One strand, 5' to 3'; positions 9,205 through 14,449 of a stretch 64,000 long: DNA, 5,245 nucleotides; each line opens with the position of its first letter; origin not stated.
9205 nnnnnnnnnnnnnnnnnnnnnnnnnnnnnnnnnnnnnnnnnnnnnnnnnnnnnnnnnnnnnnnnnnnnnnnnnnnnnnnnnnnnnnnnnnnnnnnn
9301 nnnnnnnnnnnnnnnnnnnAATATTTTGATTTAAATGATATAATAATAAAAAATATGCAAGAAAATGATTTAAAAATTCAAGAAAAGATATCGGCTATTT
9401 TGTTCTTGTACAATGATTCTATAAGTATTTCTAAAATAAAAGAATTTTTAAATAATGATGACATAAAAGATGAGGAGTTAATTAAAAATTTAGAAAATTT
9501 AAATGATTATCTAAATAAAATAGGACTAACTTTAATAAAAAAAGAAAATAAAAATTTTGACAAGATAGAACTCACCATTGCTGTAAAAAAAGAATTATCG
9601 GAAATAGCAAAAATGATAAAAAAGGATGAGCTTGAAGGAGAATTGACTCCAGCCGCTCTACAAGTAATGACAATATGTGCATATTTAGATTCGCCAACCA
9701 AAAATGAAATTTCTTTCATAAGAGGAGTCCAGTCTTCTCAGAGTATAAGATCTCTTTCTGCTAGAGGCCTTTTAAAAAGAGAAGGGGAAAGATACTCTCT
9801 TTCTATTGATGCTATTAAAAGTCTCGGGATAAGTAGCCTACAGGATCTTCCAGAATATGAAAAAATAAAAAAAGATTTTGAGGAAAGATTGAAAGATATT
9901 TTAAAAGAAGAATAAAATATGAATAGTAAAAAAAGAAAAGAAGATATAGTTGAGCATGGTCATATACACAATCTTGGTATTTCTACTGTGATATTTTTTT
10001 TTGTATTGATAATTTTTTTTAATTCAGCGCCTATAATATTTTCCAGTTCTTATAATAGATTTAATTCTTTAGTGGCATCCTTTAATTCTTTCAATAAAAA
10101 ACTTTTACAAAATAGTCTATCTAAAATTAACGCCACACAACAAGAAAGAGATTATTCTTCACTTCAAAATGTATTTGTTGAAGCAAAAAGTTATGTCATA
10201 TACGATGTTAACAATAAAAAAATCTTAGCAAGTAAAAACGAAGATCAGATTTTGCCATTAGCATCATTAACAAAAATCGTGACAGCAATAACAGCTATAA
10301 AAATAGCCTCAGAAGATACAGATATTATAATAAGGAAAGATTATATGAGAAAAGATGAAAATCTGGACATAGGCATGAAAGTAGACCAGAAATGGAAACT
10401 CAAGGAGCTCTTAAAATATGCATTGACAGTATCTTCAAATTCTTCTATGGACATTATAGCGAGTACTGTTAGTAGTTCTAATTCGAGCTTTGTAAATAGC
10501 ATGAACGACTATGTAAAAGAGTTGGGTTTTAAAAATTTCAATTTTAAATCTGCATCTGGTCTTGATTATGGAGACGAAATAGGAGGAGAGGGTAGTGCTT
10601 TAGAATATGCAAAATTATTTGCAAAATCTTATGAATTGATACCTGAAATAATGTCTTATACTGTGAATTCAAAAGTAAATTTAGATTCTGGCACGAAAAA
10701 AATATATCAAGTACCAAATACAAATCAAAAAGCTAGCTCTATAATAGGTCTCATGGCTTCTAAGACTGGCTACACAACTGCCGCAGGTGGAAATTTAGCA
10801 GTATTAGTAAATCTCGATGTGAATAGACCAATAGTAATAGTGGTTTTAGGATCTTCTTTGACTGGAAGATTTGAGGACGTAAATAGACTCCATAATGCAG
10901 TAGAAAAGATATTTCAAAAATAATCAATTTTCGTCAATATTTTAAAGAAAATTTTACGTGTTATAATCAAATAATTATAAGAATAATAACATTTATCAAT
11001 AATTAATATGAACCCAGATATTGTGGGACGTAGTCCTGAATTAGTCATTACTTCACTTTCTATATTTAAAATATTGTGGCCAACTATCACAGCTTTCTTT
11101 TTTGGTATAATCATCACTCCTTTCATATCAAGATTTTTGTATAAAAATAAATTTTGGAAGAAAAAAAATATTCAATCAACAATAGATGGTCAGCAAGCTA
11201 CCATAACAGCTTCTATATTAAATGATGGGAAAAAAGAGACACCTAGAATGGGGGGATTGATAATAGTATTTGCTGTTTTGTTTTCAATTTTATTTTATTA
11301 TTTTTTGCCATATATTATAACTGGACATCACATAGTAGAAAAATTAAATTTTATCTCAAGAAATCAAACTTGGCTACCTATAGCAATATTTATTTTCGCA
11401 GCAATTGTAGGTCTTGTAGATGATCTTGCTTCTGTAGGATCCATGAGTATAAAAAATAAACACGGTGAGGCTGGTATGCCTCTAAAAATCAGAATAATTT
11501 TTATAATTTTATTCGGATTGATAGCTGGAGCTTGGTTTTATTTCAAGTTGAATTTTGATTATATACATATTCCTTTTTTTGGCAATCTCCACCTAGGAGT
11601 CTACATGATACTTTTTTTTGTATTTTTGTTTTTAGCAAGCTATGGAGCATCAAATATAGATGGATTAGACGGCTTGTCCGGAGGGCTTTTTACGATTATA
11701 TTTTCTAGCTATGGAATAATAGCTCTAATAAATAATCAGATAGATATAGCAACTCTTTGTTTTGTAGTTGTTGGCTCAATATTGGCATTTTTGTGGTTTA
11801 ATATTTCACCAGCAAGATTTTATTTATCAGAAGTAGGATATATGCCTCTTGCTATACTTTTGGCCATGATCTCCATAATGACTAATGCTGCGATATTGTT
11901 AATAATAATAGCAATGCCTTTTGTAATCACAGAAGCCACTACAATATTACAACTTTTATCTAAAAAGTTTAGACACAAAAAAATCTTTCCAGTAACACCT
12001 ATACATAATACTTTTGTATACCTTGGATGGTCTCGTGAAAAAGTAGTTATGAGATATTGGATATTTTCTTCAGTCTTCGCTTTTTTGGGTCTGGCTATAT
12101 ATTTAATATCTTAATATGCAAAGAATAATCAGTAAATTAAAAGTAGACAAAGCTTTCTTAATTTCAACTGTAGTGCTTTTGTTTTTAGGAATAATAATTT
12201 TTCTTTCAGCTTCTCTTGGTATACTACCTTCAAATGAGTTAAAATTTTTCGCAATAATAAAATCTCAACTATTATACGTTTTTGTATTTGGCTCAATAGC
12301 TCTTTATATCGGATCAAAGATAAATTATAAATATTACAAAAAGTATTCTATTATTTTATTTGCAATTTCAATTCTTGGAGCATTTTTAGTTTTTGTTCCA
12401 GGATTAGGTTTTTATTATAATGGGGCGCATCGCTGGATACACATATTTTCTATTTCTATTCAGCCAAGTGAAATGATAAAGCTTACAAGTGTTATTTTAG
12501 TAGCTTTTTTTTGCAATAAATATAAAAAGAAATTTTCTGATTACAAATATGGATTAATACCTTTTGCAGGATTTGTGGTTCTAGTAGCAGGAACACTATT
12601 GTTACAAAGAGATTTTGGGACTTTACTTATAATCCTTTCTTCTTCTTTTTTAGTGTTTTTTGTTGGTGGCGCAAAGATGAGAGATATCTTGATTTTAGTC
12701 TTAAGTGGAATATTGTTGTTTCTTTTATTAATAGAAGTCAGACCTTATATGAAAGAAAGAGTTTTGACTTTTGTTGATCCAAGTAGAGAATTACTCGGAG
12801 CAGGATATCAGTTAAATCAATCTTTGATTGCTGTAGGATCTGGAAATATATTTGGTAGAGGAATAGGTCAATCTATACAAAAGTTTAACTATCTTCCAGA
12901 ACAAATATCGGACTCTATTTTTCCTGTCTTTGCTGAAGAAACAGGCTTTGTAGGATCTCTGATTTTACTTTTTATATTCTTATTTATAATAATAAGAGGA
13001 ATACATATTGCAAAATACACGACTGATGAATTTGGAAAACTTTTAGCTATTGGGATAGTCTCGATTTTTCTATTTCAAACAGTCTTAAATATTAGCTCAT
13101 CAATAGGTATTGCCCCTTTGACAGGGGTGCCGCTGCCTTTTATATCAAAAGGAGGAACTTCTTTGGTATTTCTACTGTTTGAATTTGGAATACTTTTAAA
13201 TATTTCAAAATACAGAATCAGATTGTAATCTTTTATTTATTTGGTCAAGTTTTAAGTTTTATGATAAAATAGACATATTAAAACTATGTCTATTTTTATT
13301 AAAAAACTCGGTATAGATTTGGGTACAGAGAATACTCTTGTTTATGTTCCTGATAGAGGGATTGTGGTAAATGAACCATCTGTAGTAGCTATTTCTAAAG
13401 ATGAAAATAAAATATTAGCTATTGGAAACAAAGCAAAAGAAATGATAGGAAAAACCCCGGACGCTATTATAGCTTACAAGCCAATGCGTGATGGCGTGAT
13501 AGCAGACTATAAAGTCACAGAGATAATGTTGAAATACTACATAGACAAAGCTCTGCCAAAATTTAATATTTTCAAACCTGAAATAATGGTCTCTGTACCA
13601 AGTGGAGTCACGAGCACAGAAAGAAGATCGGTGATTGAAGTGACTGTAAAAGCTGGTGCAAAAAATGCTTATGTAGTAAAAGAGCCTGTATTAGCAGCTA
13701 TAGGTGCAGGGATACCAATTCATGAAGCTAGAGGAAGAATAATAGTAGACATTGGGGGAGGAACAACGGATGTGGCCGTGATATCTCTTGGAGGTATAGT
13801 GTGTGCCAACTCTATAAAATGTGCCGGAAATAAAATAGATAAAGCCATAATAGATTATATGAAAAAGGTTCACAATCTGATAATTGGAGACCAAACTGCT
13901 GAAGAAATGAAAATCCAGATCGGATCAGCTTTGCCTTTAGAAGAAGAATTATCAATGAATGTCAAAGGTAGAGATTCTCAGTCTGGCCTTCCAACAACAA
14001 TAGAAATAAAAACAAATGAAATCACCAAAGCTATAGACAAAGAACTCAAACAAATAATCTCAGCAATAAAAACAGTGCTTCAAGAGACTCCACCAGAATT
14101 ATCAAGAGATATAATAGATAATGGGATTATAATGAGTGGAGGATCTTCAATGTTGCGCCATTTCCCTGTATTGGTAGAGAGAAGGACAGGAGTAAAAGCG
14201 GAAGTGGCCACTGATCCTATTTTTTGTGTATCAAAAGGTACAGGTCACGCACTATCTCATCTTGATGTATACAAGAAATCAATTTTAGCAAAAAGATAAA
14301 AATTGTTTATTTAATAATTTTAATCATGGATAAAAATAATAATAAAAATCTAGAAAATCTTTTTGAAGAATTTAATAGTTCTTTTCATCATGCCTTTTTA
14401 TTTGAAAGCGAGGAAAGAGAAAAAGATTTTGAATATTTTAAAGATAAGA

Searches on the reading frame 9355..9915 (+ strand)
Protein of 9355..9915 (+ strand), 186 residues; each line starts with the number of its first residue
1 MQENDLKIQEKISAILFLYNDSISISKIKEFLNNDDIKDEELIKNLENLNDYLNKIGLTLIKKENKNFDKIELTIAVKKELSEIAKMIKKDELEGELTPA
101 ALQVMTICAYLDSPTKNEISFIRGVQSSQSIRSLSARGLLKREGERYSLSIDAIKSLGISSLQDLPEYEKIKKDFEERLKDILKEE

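Call 45: search_protein_families(library=pfam, proteins=[window:9355-9915:+], max_evalue=0.00001)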
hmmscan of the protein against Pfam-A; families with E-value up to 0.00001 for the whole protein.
window:9355-9915:+ (186 aa): 1 family
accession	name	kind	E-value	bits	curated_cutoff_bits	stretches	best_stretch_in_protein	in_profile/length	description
PF04079.22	SMC_ScpB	-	3e-19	69.6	27.4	1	11-167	2-159/160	Segregation and condensation complex subunit ScpB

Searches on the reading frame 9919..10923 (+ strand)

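Call 45: search_protein_families(library=pfam, proteins=[window:9919-10923:+], max_evalue=0.00001)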
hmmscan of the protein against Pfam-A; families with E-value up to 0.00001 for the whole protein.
window:9919-10923:+ (334 aa): 2 families
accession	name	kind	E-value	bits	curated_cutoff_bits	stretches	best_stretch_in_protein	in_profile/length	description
PF00768.25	Peptidase_S11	-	1.2e-33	117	27.6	1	86-312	9-237/239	D-alanyl-D-alanine carboxypeptidase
PF13354.11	Beta-lactamase2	-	2.9e-07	30.5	22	1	93-310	3-213/214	Beta-lactamase enzyme family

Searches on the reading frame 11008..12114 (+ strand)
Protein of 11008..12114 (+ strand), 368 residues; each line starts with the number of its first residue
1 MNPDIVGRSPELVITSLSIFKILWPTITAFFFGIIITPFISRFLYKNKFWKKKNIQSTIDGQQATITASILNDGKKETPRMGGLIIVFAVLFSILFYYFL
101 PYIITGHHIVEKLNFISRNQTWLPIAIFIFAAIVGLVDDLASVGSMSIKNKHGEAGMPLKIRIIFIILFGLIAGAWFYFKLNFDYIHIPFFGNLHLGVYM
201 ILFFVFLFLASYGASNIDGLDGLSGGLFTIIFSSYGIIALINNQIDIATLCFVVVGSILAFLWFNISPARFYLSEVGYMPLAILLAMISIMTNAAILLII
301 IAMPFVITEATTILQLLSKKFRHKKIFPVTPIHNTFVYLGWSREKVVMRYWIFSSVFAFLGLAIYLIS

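Call 45: search_protein_families(library=pfam, proteins=[window:11008-12114:+], max_evalue=0.00001)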
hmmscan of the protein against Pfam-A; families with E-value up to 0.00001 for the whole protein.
window:11008-12114:+ (368 aa): 1 family
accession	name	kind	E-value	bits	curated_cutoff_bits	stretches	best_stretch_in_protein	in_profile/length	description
PF00953.26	Glycos_transf_4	-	3.1e-19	69.9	27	1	125-292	5-159/160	Glycosyl transferase family 4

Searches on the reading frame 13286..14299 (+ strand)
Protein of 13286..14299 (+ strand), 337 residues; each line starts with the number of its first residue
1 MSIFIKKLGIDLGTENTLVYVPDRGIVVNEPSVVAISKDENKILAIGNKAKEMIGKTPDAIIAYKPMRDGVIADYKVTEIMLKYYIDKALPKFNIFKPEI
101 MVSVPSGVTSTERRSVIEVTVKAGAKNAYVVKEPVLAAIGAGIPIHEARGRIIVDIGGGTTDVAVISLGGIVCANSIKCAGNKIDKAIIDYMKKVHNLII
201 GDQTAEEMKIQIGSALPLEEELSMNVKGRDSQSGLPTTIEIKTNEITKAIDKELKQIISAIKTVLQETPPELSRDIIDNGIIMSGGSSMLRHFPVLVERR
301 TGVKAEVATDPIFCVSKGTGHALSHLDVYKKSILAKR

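Call 15: search_protein_families(library=pfam, proteins=[window:13286-14299:+])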
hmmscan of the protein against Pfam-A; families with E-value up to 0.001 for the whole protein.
window:13286-14299:+ (337 aa): 5 families
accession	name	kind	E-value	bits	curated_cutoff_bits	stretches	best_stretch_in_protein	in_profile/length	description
PF06723.19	MreB_Mbl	-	2.2e-128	428.1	27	1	6-329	2-325/327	MreB/Mbl protein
PF14450.12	FtsA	-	2e-12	48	31.8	1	153-314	2-123/127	Cell division protein FtsA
PF00022.25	Actin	-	9.8e-12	44.6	27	1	10-195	9-190/410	Actin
PF00012.26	HSP70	-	6.9e-10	38.2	20.6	1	100-310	136-359/599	Hsp70 protein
PF21522.3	MreB-like_C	-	0.00079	20.4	27.8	0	153-264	1-107/123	Archaeal actin homologue MreB-like, C-terminal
